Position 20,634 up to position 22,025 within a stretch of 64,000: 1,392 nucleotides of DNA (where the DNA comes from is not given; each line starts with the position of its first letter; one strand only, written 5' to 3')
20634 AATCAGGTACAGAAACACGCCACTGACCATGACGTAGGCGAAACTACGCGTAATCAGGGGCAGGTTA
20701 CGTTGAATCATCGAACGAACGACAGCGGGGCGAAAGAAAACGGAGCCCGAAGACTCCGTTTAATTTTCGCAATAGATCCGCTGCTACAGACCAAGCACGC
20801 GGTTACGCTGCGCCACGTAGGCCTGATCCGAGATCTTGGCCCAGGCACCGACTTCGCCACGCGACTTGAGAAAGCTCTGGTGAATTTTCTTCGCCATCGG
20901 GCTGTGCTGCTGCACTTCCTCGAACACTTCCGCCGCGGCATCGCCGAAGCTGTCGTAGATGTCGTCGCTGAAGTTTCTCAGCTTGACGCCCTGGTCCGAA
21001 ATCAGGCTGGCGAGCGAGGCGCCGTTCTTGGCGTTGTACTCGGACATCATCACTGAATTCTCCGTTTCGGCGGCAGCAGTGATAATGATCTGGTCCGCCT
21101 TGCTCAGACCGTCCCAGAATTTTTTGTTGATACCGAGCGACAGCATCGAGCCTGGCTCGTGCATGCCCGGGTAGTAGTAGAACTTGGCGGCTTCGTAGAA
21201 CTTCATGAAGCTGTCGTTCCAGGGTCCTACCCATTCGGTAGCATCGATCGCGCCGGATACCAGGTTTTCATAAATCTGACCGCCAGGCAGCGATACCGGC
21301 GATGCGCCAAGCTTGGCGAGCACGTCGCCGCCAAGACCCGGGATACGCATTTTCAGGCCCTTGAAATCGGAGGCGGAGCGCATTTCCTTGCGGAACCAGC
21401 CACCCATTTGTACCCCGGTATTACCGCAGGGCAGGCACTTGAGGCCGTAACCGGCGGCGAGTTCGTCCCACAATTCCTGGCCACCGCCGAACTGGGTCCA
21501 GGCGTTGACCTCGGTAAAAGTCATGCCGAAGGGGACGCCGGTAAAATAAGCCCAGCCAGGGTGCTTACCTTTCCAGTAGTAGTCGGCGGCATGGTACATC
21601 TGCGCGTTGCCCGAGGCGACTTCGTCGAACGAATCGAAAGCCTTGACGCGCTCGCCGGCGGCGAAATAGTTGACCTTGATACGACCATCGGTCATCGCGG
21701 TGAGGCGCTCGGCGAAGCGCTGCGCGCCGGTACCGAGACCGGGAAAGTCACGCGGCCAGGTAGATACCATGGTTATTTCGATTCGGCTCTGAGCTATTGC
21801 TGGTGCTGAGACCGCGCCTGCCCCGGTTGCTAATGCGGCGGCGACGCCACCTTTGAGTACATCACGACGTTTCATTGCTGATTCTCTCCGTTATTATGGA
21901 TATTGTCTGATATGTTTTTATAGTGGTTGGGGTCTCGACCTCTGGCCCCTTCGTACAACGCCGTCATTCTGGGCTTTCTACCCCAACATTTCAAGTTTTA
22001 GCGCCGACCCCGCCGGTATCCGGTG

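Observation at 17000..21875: Atypical TRAP transporter: DctM with a ~360-aa C-terminal coiled-coil cytoplasmic domain and an N-terminally extended DctQ, heading a dctPQM-AEC-MFS operon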

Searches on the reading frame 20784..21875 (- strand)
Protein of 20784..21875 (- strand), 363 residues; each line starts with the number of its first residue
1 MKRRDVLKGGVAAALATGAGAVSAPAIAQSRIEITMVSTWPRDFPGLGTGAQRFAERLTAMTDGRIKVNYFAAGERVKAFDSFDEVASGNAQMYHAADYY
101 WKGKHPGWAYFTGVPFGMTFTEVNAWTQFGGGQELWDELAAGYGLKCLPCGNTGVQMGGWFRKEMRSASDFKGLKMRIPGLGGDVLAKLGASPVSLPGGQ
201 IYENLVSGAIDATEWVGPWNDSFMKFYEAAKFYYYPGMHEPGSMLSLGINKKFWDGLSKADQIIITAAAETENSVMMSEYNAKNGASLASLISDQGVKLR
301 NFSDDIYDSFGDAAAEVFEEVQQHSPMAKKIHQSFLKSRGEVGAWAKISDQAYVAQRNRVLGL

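Call 3: search_protein_families(library=pfam, proteins=[window:20784-21875:-], max_evalue=0.01)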
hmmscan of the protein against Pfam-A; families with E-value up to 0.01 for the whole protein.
window:20784-21875:- (363 aa): 2 families
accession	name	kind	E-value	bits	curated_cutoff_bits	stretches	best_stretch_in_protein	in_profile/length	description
PF03480.18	DctP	-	1.5e-51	175.8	23.4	1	48-321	12-282/286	Bacterial extracellular solute-binding protein, family 7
PF10518.14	TAT_signal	-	0.0052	17.1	22.7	0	1-20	2-21/21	TAT (twin-arginine translocation) pathway signal sequence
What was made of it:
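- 20784..21875 (-): dctP: TakP-type (2-oxoacid-type) TRAP solute-binding protein, 363 aa, with a Tat-like N-terminal signal. Pfam DctP E=1.5e-51, with a weak TAT_signal match (call 3).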

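Call 4: search_protein_families(library=ncbifam, proteins=[window:20784-21875:-], max_evalue=0.01)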
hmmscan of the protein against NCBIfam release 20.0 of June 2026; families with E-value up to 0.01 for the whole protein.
window:20784-21875:- (363 aa): 2 families
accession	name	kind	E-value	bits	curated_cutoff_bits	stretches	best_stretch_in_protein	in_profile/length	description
TIGR00787.1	dctP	subfamily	1.1e-18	67.6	175.05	1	49-280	13-242/257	DctP family TRAP transporter solute-binding subunit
NF037995.1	TRAP_S1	subfamily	4.3e-14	52.5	50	1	49-303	14-264/271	TRAP transporter substrate-binding protein DctP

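Call 20: search_solved_structures(query=window:20784-21875:-, max_evalue=0.00001)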
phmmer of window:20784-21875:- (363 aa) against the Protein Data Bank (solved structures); distinct sequences matched with E-value up to 0.00001: 53.
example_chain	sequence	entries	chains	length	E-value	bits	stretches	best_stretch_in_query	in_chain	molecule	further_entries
5cm6_A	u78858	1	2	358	1.9e-77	264.4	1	35-355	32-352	TRAP dicarboxylate transporter-DctP subunit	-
4pet_A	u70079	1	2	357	7.5e-77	262.4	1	36-354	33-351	Extracellular solute-binding protein, family 7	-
2hzk_A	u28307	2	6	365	2.2e-76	260.9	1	9-353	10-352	TRAP-T family sorbitol/mannitol transporter, periplasmic binding protein, SmoM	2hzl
7ug8_A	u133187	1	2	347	2.8e-71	244.1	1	32-349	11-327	Ketoacid-binding protein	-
4yzz_A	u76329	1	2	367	8.7e-68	232.6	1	3-352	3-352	TRAP TRANSPORTER SOLUTE BINDING PROTEIN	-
4yic_A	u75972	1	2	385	1e-67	232.4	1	3-352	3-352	TRAP TRANSPORTER SOLUTE BINDING PROTEIN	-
2zzv_A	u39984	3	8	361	1.5e-29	106.8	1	14-269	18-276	ABC transporter, solute-binding protein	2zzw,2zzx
4pe3_A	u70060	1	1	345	3.2e-23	86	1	52-337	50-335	TRAP dicarboxylate transporter-DctP subunit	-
7e9y_A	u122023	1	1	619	3.4e-21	79.4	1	25-213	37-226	Lactate-binding periplasmic protein TTHA0766,Lactate-binding periplasmic protein TTHA0766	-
8zmz_A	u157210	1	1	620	3.1e-19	72.9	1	24-213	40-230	Lactate-binding periplasmic protein TTHA0766,Red fluorescent protein drFP583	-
4n8y_A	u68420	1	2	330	1.9e-17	67.1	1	15-320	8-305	Putative TRAP-type C4-dicarboxylate transport system, binding periplasmic protein (DctP su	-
4p8b_A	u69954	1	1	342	3.7e-14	56.2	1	1-321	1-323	TRAP-type transporter, periplasmic component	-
4x8r_A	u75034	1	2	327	3.9e-14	56.1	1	33-321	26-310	TRAP dicarboxylate transporter, DctP subunit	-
4n15_A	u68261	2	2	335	2.1e-10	43.8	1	50-274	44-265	TRAP dicarboxylate transporter, DctP subunit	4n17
4ln5_A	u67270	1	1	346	2.3e-10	43.7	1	50-274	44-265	TRAP dicarboxylate transporter, DctP subunit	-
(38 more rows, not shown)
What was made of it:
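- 20784..21875 (-): The closest solved structures are 5cm6, 4pet, 2hzk (TakP) and 7ug8 (ketoacid-binding protein), at E about 1e-77 to 1e-71 (call 20).
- On TakP-type 2-oxoacid TRAP binding proteins: 5cm6 1.9e-77, 4pet 7.5e-77, 2hzk 2.2e-76, 7ug8 2.8e-71 (call 20).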

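Call 58: search_solved_structures(query=window:20784-21875:-, max_evalue=1e-60, show_alignments=3)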
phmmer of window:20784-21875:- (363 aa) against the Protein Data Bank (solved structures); distinct sequences matched with E-value up to 1e-60: 6.
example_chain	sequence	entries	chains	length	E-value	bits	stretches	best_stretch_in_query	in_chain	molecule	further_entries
5cm6_A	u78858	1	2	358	1.9e-77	264.4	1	35-355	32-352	TRAP dicarboxylate transporter-DctP subunit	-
4pet_A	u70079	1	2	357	7.5e-77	262.4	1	36-354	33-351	Extracellular solute-binding protein, family 7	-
2hzk_A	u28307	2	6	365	2.2e-76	260.9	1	9-353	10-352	TRAP-T family sorbitol/mannitol transporter, periplasmic binding protein, SmoM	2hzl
7ug8_A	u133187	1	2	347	2.8e-71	244.1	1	32-349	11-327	Ketoacid-binding protein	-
4yzz_A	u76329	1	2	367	8.7e-68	232.6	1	3-352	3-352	TRAP TRANSPORTER SOLUTE BINDING PROTEIN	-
4yic_A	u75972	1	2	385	1e-67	232.4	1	3-352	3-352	TRAP TRANSPORTER SOLUTE BINDING PROTEIN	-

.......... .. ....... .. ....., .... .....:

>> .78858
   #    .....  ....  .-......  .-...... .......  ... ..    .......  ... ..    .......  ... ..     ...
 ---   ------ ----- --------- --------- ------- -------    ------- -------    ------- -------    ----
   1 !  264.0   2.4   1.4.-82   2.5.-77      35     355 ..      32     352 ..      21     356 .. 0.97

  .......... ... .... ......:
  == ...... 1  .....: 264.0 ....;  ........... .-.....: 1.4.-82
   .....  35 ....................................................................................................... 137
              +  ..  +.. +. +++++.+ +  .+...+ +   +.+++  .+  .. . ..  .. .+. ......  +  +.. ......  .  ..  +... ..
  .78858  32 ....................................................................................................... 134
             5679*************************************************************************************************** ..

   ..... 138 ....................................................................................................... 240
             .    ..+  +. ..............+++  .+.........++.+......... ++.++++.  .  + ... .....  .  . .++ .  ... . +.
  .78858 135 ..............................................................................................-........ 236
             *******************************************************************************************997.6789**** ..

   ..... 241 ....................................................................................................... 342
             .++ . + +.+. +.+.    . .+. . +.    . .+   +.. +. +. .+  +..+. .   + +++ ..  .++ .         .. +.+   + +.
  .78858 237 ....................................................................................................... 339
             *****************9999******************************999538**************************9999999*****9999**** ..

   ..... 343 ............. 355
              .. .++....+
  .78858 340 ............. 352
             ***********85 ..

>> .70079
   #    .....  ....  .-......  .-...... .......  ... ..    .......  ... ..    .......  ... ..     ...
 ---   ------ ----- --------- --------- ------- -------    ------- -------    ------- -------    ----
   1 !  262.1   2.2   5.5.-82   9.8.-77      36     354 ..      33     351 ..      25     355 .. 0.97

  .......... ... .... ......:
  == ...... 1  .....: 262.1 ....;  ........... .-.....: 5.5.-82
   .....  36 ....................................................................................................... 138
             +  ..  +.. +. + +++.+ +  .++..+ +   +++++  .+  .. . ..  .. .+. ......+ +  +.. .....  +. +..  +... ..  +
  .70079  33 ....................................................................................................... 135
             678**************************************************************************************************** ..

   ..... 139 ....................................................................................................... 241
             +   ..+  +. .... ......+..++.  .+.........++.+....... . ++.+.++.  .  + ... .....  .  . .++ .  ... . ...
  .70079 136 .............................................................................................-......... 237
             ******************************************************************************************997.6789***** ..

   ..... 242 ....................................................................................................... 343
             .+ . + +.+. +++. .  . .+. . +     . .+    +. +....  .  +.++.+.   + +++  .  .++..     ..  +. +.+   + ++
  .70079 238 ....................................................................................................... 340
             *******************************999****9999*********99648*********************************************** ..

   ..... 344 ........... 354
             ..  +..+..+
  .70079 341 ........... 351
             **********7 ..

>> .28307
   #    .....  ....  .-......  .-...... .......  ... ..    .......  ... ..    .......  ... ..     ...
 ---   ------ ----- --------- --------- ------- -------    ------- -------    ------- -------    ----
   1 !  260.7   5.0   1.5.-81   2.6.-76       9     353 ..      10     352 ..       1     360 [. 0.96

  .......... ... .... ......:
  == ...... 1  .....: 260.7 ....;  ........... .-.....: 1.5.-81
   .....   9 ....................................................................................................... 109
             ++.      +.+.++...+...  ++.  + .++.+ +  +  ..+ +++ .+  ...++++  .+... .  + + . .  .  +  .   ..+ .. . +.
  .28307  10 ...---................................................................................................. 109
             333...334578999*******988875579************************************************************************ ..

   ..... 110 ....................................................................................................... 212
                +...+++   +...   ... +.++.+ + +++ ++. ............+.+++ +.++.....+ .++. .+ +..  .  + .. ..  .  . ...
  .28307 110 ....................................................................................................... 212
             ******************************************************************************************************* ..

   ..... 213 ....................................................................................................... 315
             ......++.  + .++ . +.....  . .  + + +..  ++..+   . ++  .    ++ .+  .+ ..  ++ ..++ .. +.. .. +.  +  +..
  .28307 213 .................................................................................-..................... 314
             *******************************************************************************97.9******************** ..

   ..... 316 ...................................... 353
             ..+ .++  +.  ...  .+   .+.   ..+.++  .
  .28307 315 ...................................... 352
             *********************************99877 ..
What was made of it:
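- On TakP-type 2-oxoacid TRAP binding proteins: In the ungapped alignment to 2hzk, the window has R in LKMRIPG opposite TakP LKMRVGG, and YY opposite Y99 and Y100 (call 58). The alignment extends to TakP residue 352 of 365, so the helix region is present (call 58).
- DctP is closest to TakP and to a ketoacid-binding protein among solved structures (calls 20, 58).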
